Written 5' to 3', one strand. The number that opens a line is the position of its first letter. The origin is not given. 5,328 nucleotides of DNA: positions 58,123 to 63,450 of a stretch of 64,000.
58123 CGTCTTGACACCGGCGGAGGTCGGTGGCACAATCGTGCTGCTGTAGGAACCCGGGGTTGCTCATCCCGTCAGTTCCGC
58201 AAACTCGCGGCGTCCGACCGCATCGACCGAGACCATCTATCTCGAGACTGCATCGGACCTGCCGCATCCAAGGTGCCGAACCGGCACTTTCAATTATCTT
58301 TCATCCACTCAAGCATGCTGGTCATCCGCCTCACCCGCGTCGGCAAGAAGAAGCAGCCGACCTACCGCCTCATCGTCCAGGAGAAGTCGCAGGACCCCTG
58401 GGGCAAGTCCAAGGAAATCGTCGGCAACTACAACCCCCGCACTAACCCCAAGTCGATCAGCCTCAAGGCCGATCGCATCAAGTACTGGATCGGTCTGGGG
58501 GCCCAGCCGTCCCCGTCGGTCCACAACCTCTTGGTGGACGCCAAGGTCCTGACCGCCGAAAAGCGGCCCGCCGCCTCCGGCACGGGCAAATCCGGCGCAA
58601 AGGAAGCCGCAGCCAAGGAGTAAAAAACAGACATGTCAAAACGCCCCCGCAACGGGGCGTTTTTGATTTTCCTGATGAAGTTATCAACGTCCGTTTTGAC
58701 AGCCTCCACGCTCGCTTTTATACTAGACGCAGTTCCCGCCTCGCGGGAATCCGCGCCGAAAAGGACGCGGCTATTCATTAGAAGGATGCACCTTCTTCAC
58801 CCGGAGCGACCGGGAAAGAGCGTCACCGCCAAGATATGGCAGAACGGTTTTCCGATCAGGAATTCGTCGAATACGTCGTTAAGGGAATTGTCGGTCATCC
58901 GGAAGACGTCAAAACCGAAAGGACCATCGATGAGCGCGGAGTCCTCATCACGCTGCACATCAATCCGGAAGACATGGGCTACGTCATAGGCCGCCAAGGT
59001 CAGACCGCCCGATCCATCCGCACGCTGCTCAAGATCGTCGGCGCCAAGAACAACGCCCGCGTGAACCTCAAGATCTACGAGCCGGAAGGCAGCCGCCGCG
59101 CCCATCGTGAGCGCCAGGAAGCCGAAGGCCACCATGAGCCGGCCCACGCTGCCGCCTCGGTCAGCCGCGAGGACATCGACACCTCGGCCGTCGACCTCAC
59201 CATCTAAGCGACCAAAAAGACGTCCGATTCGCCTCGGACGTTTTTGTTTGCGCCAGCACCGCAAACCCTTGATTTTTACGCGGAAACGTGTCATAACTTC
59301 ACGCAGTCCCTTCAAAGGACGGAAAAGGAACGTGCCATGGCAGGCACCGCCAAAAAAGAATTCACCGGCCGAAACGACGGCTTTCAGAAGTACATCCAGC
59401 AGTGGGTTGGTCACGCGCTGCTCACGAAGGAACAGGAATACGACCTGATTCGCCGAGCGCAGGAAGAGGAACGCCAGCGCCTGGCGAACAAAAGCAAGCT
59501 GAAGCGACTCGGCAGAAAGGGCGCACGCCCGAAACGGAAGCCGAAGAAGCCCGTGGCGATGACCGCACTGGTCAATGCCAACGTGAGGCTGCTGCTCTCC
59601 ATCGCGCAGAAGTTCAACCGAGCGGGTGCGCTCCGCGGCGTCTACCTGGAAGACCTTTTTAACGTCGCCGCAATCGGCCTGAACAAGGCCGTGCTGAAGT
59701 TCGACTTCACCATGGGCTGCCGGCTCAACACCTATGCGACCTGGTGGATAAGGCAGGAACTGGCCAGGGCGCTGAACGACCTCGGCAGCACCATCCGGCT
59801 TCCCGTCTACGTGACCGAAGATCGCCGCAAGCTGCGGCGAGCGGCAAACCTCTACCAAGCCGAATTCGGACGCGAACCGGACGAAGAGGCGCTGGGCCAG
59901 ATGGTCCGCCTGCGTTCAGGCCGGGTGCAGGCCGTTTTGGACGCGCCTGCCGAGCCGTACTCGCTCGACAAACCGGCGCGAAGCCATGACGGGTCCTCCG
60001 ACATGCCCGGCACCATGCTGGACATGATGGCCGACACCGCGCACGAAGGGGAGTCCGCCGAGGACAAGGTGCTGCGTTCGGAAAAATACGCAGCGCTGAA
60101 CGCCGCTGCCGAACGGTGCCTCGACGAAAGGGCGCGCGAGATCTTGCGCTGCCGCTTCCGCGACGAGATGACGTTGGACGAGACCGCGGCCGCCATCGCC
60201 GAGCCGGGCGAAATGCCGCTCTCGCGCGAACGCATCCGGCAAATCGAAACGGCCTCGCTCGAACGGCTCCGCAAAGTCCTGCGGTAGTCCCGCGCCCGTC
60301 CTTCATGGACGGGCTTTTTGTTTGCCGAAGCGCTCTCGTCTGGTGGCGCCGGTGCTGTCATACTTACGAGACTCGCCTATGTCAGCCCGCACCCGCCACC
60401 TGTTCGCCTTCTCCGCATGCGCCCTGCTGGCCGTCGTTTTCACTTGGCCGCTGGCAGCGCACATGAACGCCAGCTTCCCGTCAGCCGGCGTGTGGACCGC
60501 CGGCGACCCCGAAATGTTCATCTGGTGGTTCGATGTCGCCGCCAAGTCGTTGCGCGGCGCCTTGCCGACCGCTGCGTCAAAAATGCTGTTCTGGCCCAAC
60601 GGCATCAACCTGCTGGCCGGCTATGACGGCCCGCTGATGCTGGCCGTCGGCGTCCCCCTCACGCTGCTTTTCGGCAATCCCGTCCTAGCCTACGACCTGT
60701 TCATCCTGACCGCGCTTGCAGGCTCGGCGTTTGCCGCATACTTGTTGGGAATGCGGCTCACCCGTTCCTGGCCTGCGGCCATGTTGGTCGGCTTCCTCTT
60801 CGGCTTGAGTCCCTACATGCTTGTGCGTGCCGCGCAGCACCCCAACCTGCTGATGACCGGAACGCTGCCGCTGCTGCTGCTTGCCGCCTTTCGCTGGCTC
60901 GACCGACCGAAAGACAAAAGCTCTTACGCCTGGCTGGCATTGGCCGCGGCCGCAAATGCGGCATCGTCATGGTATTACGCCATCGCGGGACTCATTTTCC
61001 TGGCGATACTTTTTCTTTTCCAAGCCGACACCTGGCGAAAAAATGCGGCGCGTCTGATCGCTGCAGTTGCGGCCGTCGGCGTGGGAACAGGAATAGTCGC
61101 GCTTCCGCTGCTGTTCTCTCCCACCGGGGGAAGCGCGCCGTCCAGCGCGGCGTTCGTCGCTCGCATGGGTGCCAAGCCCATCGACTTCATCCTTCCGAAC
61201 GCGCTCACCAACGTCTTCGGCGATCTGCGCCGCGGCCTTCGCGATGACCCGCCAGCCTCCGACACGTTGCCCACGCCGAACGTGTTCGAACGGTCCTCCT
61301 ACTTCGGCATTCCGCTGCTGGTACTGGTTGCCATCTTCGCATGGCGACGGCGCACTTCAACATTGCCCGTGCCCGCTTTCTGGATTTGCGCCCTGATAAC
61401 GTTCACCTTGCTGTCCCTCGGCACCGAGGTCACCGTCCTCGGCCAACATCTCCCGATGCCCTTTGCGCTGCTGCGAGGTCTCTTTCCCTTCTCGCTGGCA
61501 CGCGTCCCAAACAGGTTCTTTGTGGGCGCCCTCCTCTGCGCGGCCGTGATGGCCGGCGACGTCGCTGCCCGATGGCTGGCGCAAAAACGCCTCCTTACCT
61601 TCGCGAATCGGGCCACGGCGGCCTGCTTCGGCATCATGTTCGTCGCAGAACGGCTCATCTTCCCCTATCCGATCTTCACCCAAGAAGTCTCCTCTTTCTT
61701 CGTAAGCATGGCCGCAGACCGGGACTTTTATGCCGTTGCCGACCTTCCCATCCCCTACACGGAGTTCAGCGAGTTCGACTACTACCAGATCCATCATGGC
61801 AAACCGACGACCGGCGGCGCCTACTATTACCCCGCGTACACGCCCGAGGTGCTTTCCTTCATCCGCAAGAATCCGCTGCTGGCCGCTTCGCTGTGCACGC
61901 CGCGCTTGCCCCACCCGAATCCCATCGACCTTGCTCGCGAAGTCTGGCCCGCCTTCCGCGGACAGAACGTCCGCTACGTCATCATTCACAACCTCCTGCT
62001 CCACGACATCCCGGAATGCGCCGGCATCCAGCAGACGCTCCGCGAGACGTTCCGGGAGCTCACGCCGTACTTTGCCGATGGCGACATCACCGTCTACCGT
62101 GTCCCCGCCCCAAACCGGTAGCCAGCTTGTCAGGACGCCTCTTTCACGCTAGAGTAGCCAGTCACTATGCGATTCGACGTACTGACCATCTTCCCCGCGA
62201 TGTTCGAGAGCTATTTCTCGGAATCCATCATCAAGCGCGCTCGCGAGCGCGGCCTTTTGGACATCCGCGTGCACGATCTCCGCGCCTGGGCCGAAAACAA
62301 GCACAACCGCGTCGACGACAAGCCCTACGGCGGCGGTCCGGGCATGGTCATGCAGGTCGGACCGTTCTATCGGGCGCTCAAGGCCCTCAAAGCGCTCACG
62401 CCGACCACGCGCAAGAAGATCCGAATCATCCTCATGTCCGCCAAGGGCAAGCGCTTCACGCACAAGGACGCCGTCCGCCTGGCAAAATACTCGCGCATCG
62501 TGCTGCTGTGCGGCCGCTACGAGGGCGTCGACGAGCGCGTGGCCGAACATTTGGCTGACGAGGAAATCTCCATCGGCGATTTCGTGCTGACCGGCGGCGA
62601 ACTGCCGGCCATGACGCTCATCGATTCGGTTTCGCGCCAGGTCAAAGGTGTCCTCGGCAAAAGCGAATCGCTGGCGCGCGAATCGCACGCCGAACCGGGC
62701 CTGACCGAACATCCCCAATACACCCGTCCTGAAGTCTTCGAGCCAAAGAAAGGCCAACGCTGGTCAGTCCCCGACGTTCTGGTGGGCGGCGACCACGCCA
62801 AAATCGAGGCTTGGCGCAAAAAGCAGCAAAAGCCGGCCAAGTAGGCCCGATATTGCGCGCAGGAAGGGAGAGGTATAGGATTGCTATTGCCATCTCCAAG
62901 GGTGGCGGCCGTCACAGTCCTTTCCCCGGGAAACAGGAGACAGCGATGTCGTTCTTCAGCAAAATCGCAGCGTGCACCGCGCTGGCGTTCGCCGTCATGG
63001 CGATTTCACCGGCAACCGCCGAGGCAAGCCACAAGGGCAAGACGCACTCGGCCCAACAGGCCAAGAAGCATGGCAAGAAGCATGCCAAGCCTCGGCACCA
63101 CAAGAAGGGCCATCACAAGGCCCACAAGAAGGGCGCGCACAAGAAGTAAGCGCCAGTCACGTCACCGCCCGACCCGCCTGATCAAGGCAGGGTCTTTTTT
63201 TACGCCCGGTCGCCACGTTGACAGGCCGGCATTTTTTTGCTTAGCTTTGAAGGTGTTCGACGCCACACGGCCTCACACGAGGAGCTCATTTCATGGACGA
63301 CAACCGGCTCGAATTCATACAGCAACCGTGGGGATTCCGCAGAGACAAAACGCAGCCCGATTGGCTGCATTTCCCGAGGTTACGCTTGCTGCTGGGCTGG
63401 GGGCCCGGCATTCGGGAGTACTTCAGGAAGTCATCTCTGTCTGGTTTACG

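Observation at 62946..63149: Secreted 40-residue His/Lys-rich peptide downstream of trmD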

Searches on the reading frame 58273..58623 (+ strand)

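Call 44: search_protein_families(library=pfam, proteins=[window:58273-58623:+], max_evalue=0.001)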
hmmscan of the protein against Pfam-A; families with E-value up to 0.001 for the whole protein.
window:58273-58623:+ (116 aa): 1 family
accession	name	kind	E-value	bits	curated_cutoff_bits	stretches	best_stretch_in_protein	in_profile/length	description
PF00886.24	Ribosomal_S16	-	1.6e-17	63.6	27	1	22-80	1-62/62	Ribosomal protein S16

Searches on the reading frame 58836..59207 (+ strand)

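Call 9: search_protein_families(library=pfam, proteins=[window:58836-59207:+], max_evalue=10)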
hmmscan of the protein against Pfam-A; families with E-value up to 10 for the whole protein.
window:58836-59207:+ (123 aa): 3 families
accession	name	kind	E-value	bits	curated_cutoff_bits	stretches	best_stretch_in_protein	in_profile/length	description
PF13083.13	KH_KhpA-B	-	3.5e-23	81.7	32.1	1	8-80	1-73/73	KhpA/KhpB, KH domain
PF07650.23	KH_2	-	0.00036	20.8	22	1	38-82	27-72/78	KH domain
PF00013.35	KH_1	-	0.001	19.3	21.5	1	38-63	2-27/66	KH domain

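Call 75: search_protein_families(library=ncbifam, proteins=[P0005], max_evalue=1)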
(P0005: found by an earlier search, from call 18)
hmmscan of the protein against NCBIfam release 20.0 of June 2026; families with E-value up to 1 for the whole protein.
P0005 (292 aa): 0 families

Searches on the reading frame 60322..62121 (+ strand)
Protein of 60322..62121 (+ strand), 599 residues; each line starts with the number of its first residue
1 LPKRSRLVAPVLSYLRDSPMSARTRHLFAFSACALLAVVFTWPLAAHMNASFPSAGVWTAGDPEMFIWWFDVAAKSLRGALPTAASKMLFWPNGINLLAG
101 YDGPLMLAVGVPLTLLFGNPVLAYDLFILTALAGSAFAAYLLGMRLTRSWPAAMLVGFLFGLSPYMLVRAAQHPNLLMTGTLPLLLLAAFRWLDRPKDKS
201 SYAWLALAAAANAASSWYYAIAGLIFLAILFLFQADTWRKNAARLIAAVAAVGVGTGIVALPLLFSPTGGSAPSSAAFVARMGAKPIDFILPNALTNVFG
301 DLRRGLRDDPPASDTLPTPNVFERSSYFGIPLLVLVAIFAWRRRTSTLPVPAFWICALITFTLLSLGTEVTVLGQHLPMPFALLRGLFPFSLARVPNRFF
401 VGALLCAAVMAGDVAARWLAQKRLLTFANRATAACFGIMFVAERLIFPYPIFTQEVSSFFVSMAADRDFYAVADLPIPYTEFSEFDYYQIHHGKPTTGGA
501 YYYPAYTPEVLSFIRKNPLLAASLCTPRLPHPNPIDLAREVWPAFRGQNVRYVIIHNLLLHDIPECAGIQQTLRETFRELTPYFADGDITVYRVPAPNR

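Call 9: search_protein_families(library=pfam, proteins=[window:60322-62121:+], max_evalue=10)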
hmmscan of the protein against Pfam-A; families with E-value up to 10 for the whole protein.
window:60322-62121:+ (599 aa): 2 families
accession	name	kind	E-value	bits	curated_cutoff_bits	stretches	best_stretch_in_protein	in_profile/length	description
PF10131.15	PTPS_related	-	1.3e-06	27.6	26.4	1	104-256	6-158/621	6-pyruvoyl-tetrahydropterin synthase related domain; membrane protein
PF09586.16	YfhO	-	3.4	6.3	28.5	1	130-263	100-231/835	Bacterial membrane protein YfhO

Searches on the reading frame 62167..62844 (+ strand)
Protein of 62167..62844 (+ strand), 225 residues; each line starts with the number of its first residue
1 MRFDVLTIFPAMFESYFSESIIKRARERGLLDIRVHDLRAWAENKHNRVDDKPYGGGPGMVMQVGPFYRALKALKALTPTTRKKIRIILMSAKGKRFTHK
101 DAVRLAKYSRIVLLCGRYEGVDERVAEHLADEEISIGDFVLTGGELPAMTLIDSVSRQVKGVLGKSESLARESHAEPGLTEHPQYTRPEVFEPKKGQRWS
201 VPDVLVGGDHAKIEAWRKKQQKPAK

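Call 9: search_protein_families(library=pfam, proteins=[window:62167-62844:+], max_evalue=10)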
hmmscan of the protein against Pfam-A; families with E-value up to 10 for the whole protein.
window:62167-62844:+ (225 aa): 1 family
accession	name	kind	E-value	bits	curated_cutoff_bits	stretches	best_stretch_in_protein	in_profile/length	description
PF01746.26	tRNA_m1G_MT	-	2.9e-56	190.8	27.3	1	23-221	2-186/195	tRNA (Guanine-1)-methyltransferase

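Call 18: list_cluster_members(proteins=[P0001, window:62167-62844:+, L001:4119-4997:+, window:58836-59207:+, L001:1205-2947:+, L001:163-1113:+])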
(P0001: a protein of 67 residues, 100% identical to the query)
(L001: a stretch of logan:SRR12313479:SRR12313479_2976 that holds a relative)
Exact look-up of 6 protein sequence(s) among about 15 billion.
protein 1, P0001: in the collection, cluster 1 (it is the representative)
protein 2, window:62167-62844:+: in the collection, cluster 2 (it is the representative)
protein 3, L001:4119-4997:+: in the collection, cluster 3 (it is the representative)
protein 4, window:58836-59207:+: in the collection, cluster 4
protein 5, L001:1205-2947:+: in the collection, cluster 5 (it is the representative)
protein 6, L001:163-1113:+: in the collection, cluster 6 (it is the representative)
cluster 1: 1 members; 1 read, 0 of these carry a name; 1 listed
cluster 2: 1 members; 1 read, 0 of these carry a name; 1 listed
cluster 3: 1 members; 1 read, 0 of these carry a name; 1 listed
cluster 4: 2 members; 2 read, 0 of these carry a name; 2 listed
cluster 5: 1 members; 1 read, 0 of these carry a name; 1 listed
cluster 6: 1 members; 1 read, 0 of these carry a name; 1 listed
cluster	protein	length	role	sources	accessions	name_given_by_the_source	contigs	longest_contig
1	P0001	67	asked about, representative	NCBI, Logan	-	-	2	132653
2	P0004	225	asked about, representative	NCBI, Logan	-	-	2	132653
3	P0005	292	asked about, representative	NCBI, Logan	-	-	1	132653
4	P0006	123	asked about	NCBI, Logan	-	-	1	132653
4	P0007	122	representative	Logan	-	-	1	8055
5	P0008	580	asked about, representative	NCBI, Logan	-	-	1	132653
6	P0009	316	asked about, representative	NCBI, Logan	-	-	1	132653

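Call 23: find_related_loci(query=window:62167-62844:+, collection=genome_contigs, flank=4000)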
Query window:62167-62844:+ (225 aa) in genome_contigs; peptide patterns used: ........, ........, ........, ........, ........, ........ (x = any residue, [..] = any of these).
503 stretches matched a pattern; 436 encode a relative of the query (tblastn E <= 1e-3); the best 80 are kept; 80 distinct loci.
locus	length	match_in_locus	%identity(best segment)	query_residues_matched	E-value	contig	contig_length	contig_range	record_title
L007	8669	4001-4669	88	1-225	3e-133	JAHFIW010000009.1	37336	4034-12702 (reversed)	MAG: bacterium isolate nzgw371 NODE_1431_length_37337_cov_4.132013, whole genome shotgun sequence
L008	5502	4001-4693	74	1-225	9e-113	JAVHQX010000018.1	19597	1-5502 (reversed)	MAG: Patescibacteria group bacterium isolate WB02no13_65_8 NODE_1168_length_19597_cov_5.298332, whole genome shotgun seq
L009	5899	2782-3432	73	1-216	1e-106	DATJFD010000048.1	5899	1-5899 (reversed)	MAG TPA_asm: Candidatus Binatia bacterium isolate SMAG_U15450 k141_254698, whole genome shotgun sequence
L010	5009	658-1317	71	1-216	5e-104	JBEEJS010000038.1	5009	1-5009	MAG: Candidatus Parcubacteria bacterium isolate cobbmillcreek_2019_sw_WHONDRS-S19S_0090_B_bin.14 scaffold_376077, whole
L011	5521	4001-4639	74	1-216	1e-99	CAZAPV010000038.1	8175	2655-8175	MAG TPA_asm: uncultured Gammaproteobacteria bacterium isolate SRP193066_co2_451 genome assembly, contig: NODE_4506_lengt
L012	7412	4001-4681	62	1-221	9e-97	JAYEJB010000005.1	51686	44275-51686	MAG: Patescibacteria group bacterium isolate MAG175 MAG175_5, whole genome shotgun sequence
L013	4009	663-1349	64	1-222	3e-95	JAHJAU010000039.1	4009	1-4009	MAG: Patescibacteria group bacterium isolate Modern_marine.mb.227 Modern_marine.mb.227_k141_1135934, whole genome shotgu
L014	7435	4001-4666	60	1-219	1e-88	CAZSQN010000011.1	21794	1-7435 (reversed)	MAG TPA_asm: uncultured Gammaproteobacteria bacterium isolate binchicken_co125_790 genome assembly, contig: NODE_4811_le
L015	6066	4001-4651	58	1-220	3e-84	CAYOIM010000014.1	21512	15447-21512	MAG TPA_asm: uncultured Bdellovibrionales bacterium isolate binchicken_co347_165 genome assembly, contig: NODE_1320_leng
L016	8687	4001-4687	54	1-220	5e-82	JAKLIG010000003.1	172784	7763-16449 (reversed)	MAG: Patescibacteria group bacterium isolate RA.bin81 RA.bin81_3, whole genome shotgun sequence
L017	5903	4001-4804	48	1-225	9e-79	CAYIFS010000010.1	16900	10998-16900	MAG TPA_asm: uncultured Candidatus Saccharibacteria bacterium isolate ERP119705_co18_679 genome assembly, contig: NODE_4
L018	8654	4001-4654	54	1-222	6e-78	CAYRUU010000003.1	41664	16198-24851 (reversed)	MAG TPA_asm: uncultured Micavibrio sp. isolate SRP294416_co3_303 genome assembly, contig: NODE_940_length_41664_cov_7.17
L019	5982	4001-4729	51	1-222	3e-76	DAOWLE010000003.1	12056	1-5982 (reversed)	MAG TPA_asm: bacterium isolate CSMAG_2113 CSMAG_2113_k141_257138_length_12056_cov_23.9997, whole genome shotgun sequence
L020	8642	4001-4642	52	1-222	3e-76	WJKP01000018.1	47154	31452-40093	MAG: Candidatus Buchananbacteria bacterium isolate Bin_492 k141_1090643, whole genome shotgun sequence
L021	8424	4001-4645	52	2-222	3e-75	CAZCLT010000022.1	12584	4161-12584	MAG TPA_asm: uncultured Gammaproteobacteria bacterium isolate binchicken_co38_1068 genome assembly, contig: NODE_10633_l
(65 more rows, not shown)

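Call 75: search_protein_families(library=ncbifam, proteins=[P0005, L007:5106-6014:+, L009:3932-4780:+], max_evalue=1)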
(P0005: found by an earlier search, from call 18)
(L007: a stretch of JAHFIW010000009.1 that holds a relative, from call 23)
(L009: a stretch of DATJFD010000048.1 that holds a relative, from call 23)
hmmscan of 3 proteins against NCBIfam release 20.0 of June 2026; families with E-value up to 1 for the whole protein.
P0005 (292 aa): 0 families

L007:5106-6014:+ (303 aa): 0 families

L009:3932-4780:+ (283 aa): 0 families

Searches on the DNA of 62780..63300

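Call 20: search_rna_families(source=window, start=62780, end=63300, threshold=evalue, max_evalue=10)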
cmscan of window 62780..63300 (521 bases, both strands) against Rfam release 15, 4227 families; matches with E-value up to 10: 2.
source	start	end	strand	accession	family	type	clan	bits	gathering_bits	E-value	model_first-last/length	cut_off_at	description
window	63148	63201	-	RF02628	Hrs1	Gene; sRNA;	-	18.4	56.4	0.45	1-74/74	no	Hfq-regulated sRNA 1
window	62977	63047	+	RF00894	mir-790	Gene; miRNA;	-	15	63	5.1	1-70/70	no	mir-790 microRNA precursor family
